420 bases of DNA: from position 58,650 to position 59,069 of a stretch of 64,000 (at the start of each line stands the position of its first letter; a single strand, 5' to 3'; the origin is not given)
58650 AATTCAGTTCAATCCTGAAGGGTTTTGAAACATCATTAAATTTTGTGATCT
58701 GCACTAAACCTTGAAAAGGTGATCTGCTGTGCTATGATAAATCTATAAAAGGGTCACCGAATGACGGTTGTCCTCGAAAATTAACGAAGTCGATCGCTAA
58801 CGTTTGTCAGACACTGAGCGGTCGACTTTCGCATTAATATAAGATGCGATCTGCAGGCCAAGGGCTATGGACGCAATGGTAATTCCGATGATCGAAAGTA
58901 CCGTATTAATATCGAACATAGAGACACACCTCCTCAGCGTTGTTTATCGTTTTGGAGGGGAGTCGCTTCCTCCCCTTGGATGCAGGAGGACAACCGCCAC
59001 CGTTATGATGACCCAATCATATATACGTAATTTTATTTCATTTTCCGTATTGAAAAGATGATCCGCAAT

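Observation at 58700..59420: Two tandem type I toxin-antitoxin-like cassettes hidden in an apparently gene-free gap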

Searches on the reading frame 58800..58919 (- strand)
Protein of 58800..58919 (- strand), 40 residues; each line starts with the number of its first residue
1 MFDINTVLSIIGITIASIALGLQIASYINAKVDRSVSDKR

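Call 5: search_protein_families(library=pfam, proteins=[window:58800-58919:-], max_evalue=10)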
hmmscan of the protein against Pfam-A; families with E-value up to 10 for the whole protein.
seq(40 aa): 1 family
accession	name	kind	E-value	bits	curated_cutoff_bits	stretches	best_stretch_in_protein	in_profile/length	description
PF13104.11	DUF3956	-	0.011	16.4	22.3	1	7-25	15-33/45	Protein of unknown function (DUF3956)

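Call 6: search_protein_families(library=ncbifam, proteins=[window:58800-58919:-], max_evalue=10)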
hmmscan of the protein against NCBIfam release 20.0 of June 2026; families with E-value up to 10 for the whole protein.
seq(40 aa): 0 families

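Call 12: find_homologous_proteins(query=window:58800-58919:-, max_evalue=10)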
Query seq(40 aa) (40 aa): 4 proteins with E <= 10 among 4 candidates.
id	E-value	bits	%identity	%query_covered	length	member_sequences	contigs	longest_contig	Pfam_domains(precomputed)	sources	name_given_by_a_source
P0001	8.0e-16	72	100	100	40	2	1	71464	-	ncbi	-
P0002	6.7e-14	66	90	100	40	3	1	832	-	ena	-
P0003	3.7e-11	58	83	100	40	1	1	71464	-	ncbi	-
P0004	6.6e-9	51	73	100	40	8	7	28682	-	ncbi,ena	-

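Call 14: find_encoding_contigs(protein=P0004, flank=4000, max_places=8)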
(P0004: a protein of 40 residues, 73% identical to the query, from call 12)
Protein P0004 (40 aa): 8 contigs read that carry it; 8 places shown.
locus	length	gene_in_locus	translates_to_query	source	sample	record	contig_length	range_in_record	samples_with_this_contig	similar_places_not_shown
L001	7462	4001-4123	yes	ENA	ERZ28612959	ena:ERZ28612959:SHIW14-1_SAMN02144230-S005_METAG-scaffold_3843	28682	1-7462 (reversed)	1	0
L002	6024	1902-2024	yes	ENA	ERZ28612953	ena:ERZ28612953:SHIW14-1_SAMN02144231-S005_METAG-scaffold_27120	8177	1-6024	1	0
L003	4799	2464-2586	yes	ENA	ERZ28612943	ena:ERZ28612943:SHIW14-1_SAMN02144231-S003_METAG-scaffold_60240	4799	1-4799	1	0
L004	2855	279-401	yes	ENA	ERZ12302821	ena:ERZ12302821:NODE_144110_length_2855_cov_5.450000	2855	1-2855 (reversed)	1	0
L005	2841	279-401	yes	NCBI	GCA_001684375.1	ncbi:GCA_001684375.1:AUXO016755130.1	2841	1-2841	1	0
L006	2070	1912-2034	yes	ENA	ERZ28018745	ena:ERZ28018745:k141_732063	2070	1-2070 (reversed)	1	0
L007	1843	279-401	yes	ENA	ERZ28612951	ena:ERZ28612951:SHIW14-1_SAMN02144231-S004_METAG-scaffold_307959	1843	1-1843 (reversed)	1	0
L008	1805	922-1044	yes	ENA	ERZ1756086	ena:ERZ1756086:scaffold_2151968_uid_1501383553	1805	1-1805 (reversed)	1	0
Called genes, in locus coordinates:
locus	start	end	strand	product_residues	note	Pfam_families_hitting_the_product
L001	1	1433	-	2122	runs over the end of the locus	PF02368:Big_2, PF22359:Big-like (faint), PF26182:Ig_NUP210_5th (faint), PF02368:Big_2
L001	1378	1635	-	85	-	-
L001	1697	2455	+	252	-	PF00581:Rhodanese, PF20251:Big_14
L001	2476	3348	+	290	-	PF04072:LCM (faint)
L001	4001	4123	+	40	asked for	-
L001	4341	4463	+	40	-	-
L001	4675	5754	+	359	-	PF01380:SIS, PF13580:SIS_2 (faint)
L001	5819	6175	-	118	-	PF01638:HxlR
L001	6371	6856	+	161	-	PF01613:Flavin_Reduct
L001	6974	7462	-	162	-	?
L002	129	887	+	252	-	PF00581:Rhodanese, PF20251:Big_14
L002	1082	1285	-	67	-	-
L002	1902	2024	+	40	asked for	-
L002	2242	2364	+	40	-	-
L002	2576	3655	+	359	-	PF01380:SIS, PF13580:SIS_2 (faint)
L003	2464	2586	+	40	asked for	-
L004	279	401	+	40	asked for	-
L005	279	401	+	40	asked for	-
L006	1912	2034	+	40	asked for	-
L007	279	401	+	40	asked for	-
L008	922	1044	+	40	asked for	-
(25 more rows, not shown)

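Call 15: find_encoding_contigs(protein=P0002, flank=4000, max_places=4)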
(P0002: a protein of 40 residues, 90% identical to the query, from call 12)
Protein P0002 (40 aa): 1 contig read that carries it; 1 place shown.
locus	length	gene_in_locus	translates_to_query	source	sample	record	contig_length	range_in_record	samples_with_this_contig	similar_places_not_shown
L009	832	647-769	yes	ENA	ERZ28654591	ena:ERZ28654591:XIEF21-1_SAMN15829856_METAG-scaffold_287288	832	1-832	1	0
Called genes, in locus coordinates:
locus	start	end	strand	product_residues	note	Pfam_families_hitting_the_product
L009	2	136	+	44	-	?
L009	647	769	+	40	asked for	-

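Call 19: find_related_loci(query=A2, collection=genome_contigs, flank=4000)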
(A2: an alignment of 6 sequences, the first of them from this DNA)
Query A2 (40 aa) in genome_contigs; peptide patterns used: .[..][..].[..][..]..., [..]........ (x = any residue, [..] = any of these).
31 stretches matched a pattern; 10 encode a relative of the query (tblastn E <= 1e-3); 10 distinct loci.
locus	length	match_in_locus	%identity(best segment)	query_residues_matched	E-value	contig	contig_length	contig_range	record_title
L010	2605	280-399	85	1-40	1e-17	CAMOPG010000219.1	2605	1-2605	MAG: uncultured Erysipelotrichaceae bacterium isolate SRR873605_bin.2_metaWRAP_v1.3_MAG genome assembly, contig: NODE_17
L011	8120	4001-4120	83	1-40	3e-17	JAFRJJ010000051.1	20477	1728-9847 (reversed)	MAG: Solobacterium sp. isolate RGIG2523 Goat_Jejunum-4__c162647, whole genome shotgun sequence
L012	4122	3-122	60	1-39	2e-10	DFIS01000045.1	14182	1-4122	MAG TPA_asm: Solobacterium sp. UBA3691 UBA3691_contig_73303, whole genome shotgun sequence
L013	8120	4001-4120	60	1-39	2e-10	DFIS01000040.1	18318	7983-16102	MAG TPA_asm: Solobacterium sp. UBA3691 UBA3691_contig_18786, whole genome shotgun sequence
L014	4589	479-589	59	1-37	3e-10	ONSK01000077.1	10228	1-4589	uncultured Erysipelotrichaceae bacterium isolate RUG597 genome assembly, contig: k87_11006582, whole genome shotgun sequ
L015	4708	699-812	61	1-37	1e-9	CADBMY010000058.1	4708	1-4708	MAG: uncultured Erysipelotrichaceae bacterium isolate RUG14114 genome assembly, contig: RUG14114_asm_58, whole genome sh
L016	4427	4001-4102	56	1-34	4e-9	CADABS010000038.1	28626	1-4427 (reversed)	MAG: uncultured Erysipelotrichaceae bacterium isolate RUG13150 genome assembly, contig: RUG13150_asm_38, whole genome sh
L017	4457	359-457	58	1-33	9e-9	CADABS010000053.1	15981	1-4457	MAG: uncultured Erysipelotrichaceae bacterium isolate RUG13150 genome assembly, contig: RUG13150_asm_53, whole genome sh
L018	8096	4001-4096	50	4-34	7e-6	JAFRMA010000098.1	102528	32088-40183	MAG: Solobacterium sp. isolate RGIG2592 Goat_Jejunum.Co__c1058052, whole genome shotgun sequence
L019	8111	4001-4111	49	4-39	7e-7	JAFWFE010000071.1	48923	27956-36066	MAG: Solobacterium sp. isolate RGIG5684 Sheep_Duodenum.Co__c907500, whole genome shotgun sequence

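Call 28: find_homologous_proteins(query=A3, max_evalue=10)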
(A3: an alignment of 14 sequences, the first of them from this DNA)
Query A3 (14 sequences) (40 aa, profile of the alignment): 39 proteins with E <= 10 among 49 candidates.
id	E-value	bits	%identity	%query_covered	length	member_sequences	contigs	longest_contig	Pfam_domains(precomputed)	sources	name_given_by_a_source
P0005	2.5e-21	93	58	88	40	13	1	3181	-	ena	-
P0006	4.2e-21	92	56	88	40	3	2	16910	-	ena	-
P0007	5.6e-21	92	61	93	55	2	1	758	-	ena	-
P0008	6.7e-21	91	58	93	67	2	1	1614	-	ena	-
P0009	1.3e-20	90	57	88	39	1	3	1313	-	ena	-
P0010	1.7e-20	90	59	85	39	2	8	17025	-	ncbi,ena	-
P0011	2.7e-20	89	61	93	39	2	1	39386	-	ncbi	-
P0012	2.8e-20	89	58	93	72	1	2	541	-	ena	-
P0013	8.3e-20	88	49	98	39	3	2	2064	-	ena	-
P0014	1.5e-19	87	51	93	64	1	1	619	-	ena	-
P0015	2.0e-19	87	54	98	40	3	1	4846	-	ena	-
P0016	2.8e-19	86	58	93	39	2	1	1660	-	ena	-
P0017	5.1e-19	85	49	93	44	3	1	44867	-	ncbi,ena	-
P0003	6.1e-19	85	83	100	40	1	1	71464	-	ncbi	-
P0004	7.3e-19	85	73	100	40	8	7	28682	-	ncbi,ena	-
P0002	1.3e-18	84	90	100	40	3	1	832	-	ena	-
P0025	1.9e-16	77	51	88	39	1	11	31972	-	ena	-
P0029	1.1e-15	75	54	98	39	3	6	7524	-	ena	-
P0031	3.3e-15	73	60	98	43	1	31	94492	-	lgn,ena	-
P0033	7.2e-15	72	55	100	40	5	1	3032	-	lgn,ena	-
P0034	8.4e-14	69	45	98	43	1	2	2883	-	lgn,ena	-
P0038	1.2e-10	59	43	93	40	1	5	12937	-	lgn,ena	-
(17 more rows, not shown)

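Call 32: search_protein_families(library=pfam, alignment_id=A4, max_evalue=1)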
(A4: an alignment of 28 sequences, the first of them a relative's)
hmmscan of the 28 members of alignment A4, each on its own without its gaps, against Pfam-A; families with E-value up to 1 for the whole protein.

A. member 1, P0001 (40 aa): 1 family
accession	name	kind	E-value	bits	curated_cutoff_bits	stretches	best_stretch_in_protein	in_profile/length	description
PF13104.11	DUF3956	-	0.011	16.4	22.3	1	7-25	15-33/45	Protein of unknown function (DUF3956)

B. families by the number of members that match (of 28 scanned): 7 families
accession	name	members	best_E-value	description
PF13104.11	DUF3956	4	0.0029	Protein of unknown function (DUF3956)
PF15879.10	MWFE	2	0.2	NADH-ubiquinone oxidoreductase MWFE subunit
PF06072.16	Herpes_US9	1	0.025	Alphaherpesvirus tegument protein US9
PF12750.12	Maff2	1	0.034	Maff2 family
PF08041.16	PetM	1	0.073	PetM family of cytochrome b6f complex subunit 7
PF00662.26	Proton_antipo_N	1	0.15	NADH-Ubiquinone oxidoreductase (complex I), chain 5 N-terminus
PF00881.29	Nitroreductase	1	0.19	Nitroreductase family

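Call 33: search_solved_structures(query=A4, max_evalue=10)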
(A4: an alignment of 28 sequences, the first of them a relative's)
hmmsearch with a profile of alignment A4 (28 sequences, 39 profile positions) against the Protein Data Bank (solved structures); distinct sequences matched with E-value up to 10: 1.
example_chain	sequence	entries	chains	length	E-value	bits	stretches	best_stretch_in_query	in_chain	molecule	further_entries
37sl_A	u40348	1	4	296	2.7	11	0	2-13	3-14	Cone-shaped protein SC1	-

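Call 34: find_encoding_contigs(protein=P0031, flank=3000, max_places=5)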
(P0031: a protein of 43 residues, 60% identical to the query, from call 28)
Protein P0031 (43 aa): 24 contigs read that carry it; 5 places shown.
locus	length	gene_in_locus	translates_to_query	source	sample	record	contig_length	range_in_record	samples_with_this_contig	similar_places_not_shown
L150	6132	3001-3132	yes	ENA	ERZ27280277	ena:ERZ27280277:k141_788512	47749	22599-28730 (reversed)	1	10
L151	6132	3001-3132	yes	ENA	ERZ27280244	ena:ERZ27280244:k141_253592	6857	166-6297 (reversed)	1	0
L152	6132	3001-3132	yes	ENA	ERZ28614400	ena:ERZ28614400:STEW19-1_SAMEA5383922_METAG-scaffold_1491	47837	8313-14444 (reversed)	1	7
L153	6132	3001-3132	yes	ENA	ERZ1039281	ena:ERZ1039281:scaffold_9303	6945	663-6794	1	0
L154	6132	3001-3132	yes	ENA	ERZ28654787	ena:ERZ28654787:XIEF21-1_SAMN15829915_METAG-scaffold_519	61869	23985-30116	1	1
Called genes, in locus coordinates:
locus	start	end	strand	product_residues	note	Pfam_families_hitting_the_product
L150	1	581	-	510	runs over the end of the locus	PF01073:3Beta_HSD, PF01370:Epimerase, PF02719:Polysacc_synt_2 (weak), PF13460:NAD_binding_10 (faint)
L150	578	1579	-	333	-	PF01370:Epimerase, PF13460:NAD_binding_10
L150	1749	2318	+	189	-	PF00440:TetR_N (weak), PF14278:TetR_C_8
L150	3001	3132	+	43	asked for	-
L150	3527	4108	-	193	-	PF00440:TetR_N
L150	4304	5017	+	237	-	PF01323:DSBA, PF13462:Thioredoxin_4 (weak)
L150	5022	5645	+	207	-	PF23023:Anti-Pycsar_Apyc1 (weak), PF00753:Lactamase_B, PF12706:Lactamase_B_2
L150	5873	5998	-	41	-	-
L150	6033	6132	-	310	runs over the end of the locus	PF00126:HTH_1, PF03466:LysR_substrate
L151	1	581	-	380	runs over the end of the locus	?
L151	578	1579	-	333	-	PF01370:Epimerase, PF13460:NAD_binding_10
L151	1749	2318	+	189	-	PF00440:TetR_N (weak), PF14278:TetR_C_8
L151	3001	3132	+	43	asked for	-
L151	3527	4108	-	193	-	PF00440:TetR_N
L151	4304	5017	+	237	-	PF01323:DSBA, PF13462:Thioredoxin_4 (weak)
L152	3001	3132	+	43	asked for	-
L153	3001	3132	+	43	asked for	-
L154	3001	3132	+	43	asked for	-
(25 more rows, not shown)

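Call 35: find_encoding_contigs(protein=P0038, flank=3000, max_places=4)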
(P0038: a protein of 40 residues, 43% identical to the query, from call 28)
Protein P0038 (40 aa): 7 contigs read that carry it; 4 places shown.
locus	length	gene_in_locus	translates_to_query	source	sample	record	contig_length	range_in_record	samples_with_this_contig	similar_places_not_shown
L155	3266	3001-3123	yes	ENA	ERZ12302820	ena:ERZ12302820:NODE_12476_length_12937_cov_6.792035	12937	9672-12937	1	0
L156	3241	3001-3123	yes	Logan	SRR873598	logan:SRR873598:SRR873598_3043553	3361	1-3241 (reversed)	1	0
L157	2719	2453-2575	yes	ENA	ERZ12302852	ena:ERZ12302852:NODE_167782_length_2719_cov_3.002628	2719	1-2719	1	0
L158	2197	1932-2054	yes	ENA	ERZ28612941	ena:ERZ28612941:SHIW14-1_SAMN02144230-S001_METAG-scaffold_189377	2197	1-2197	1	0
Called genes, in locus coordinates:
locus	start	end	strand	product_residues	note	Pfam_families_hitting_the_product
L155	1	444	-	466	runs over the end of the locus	PF00069:Pkinase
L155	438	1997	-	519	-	PF13672:PP2C_2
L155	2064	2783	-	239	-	PF00092:VWA, PF13519:VWA_2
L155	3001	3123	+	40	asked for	-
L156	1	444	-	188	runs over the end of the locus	?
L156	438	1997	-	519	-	PF13672:PP2C_2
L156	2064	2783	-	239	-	PF00092:VWA, PF13519:VWA_2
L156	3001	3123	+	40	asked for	-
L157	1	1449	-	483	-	?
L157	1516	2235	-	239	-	PF00092:VWA, PF13519:VWA_2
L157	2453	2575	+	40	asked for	-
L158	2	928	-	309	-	?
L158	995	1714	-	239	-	PF00092:VWA, PF13519:VWA_2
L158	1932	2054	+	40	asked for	-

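Call 36: find_encoding_contigs(protein=P0034, flank=3000, max_places=3)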
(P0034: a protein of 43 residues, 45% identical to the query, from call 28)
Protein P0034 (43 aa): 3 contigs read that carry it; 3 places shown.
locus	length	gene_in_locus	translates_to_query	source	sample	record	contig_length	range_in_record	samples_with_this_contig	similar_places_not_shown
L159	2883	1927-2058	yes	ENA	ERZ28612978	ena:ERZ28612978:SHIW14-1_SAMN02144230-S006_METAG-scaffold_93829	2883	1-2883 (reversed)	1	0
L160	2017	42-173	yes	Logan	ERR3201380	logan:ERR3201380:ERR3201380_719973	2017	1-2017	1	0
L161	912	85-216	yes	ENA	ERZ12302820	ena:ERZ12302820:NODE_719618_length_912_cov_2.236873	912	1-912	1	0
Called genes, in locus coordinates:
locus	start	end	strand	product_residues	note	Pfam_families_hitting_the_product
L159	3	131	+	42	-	?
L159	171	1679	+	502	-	PF00239:Resolvase, PF07508:Recombinase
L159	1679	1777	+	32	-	-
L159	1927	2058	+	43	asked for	-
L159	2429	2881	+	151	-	?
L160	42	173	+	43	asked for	-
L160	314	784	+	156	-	PF01797:Y1_Tnp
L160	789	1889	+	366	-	PF12323:HTH_OrfB_IS605, PF01385:OrfB_IS605, PF07282:Cas12f1-like_TNB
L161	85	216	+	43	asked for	-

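Call 37: find_encoding_contigs(protein=P0033, flank=3000, max_places=3)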
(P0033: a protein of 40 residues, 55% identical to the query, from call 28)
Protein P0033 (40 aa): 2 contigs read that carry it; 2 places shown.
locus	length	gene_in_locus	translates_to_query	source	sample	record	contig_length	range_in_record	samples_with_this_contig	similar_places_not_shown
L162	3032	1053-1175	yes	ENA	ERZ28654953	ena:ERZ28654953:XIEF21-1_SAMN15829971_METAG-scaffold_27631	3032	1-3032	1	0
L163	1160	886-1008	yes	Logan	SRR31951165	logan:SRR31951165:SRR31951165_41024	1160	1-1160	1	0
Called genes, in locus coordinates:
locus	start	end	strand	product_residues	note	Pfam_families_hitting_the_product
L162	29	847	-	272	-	PF00561:Abhydrolase_1 (weak), PF12697:Abhydrolase_6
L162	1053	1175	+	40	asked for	-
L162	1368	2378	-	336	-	PF01012:ETF, PF00766:ETF_alpha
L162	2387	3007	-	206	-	PF01012:ETF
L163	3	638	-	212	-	?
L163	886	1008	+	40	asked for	-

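Call 38: search_protein_representatives(alignment_id=A4)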
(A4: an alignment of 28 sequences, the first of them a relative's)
Query: 28 sequences, 39 profile positions. Proteins with E-value up to 0.001 (for the whole library): 39; up to 1e-10: 22; up to 1e-30: 0. The best 39 are listed.
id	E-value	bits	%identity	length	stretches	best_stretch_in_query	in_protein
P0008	1.4e-20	88.7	-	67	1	1-38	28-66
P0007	1.4e-20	88.7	-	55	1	1-38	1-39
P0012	3.0e-20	87.7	-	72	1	1-38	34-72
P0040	3.4e-20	87.5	-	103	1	1-38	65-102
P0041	2.1e-19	85.0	-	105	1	1-38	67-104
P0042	3.0e-19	84.5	-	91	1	1-38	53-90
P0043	4.6e-19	83.8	-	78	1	1-38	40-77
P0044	1.2e-18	82.5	-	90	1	1-38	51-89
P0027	1.2e-18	82.5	-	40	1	1-39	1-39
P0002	1.0e-17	79.5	-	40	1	1-39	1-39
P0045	1.5e-17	79.0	-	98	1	1-38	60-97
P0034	5.1e-17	77.3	-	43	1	1-39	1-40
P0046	8.5e-17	76.6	-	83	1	1-38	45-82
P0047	1.2e-16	76.2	-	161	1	1-39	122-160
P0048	1.5e-15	72.6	-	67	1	1-38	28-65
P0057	2.6e-09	52.7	-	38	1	4-39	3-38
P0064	3.5e-06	42.7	-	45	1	4-38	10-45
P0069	8.9e-04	34.9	-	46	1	4-39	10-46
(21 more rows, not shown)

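Call 39: find_encoding_contigs(protein=P0025, flank=3000, max_places=3)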
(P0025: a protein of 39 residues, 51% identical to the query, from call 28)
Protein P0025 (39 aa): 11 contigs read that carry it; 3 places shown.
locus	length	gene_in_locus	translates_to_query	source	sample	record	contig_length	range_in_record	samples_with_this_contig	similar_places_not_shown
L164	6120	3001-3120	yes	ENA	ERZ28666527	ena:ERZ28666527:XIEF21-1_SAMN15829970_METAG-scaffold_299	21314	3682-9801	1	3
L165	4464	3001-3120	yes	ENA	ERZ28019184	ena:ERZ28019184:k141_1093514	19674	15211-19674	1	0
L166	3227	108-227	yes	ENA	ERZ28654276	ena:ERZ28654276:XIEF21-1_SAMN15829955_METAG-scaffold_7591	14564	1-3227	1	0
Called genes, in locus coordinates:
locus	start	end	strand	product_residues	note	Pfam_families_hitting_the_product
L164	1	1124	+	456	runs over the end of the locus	PF00367:PTS_EIIB, PF02378:PTS_EIIC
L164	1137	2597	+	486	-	PF00232:Glyco_hydro_1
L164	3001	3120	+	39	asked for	-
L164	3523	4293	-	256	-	PF00756:Esterase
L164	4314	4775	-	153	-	PF00293:NUDIX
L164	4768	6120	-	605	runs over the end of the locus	PF02690:Na_Pi_cotrans, PF01895:PhoU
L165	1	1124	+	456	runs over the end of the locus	PF00367:PTS_EIIB, PF02378:PTS_EIIC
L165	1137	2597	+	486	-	PF00232:Glyco_hydro_1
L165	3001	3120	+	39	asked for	-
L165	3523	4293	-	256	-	PF00756:Esterase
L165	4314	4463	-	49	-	?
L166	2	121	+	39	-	?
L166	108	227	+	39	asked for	-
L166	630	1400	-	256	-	PF00756:Esterase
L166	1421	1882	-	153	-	PF00293:NUDIX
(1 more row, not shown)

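Call 40: find_encoding_contigs(protein=P0029, flank=3000, max_places=3)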
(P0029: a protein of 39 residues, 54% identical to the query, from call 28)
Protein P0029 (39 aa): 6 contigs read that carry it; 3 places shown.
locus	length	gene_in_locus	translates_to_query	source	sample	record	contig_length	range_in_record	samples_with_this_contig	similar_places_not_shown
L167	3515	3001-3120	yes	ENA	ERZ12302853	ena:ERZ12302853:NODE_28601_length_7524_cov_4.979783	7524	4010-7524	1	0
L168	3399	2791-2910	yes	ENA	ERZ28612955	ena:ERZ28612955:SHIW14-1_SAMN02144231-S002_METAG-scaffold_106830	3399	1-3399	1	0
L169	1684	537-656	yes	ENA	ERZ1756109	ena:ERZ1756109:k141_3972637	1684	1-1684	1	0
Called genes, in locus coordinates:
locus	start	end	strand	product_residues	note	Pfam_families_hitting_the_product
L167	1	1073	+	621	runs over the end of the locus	PF00664:ABC_membrane, PF00005:ABC_tran, PF02463:SMC_N (weak)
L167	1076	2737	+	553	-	PF00664:ABC_membrane, PF13304:AAA_21 (faint), PF00005:ABC_tran, PF02463:SMC_N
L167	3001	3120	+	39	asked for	-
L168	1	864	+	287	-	?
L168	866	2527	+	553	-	PF00664:ABC_membrane, PF00005:ABC_tran, PF02463:SMC_N, PF13304:AAA_21 (faint)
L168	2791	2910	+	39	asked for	-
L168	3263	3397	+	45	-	?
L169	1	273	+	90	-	?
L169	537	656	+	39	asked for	-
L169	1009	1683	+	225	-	?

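Call 63: search_protein_families(library=phrogs, alignment_id=A4, max_evalue=0.1)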
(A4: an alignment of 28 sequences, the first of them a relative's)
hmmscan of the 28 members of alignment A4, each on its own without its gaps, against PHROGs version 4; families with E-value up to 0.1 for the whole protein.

A. member 1, P0001 (40 aa): 1 family
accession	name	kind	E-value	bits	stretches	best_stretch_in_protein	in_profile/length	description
phrog_32634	-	unknown function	0.04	15.2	1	7-25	15-33/45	-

B. families by the number of members that match (of 28 scanned): 10 families
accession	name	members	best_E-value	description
phrog_19711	-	6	0.0038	-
phrog_28632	-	5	0.00092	-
phrog_32634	-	4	0.011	-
phrog_7885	-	4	0.012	-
phrog_7793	-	3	0.034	-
phrog_6936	-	1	0.01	-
phrog_7863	-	1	0.014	-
phrog_26581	-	1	0.042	-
phrog_6664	-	1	0.088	-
phrog_12997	-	1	0.093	-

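Call 64: search_protein_families(library=ncbifam, alignment_id=A4, max_evalue=1)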
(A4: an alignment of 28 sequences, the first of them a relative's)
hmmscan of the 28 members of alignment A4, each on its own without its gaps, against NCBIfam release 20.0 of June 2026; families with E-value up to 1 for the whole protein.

A. member 1, P0001 (40 aa): 0 families

B. families by the number of members that match (of 28 scanned): 2 families
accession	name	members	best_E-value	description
TIGR01495.1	ETRAMP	4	0.02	ETRAMP family protein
NF038235.1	retron_Ec48_2TM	1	0.089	retron Ec48 family effector membrane protein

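Call 73: predict_structure(alignment_id=A4)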
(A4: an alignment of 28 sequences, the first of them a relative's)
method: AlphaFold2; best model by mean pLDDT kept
length: 40 residues; sequences in the alignment: 28
mean_pLDDT: 87.4   pTM: 0.50
mean pLDDT of the five models: 87.4, 86.3, 84.9, 84.1, 83.2
residues with pLDDT >= 90: 25; 70-90: 9; 50-70: 6; < 50: 0
segments of 3 or more residues with pLDDT < 50: none
pLDDT, mean of each block of 10 residues (from residue 1): 93 98 92 68
secondary structure, 60 per line:
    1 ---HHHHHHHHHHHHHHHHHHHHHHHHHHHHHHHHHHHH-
elements in order: H4-39

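Call 81: find_encoding_contigs(protein=P0064, flank=1500, max_places=3)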
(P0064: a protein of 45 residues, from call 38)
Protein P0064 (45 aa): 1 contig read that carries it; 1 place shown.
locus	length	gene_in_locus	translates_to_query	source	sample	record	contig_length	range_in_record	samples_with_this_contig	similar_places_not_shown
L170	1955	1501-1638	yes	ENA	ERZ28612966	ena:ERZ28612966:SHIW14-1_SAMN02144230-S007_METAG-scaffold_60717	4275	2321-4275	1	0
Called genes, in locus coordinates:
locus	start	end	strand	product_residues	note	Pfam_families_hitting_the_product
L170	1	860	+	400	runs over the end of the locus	PF03965:Penicillinase_R (faint), PF02661:Fic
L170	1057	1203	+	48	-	-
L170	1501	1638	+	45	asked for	-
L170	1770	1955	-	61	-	?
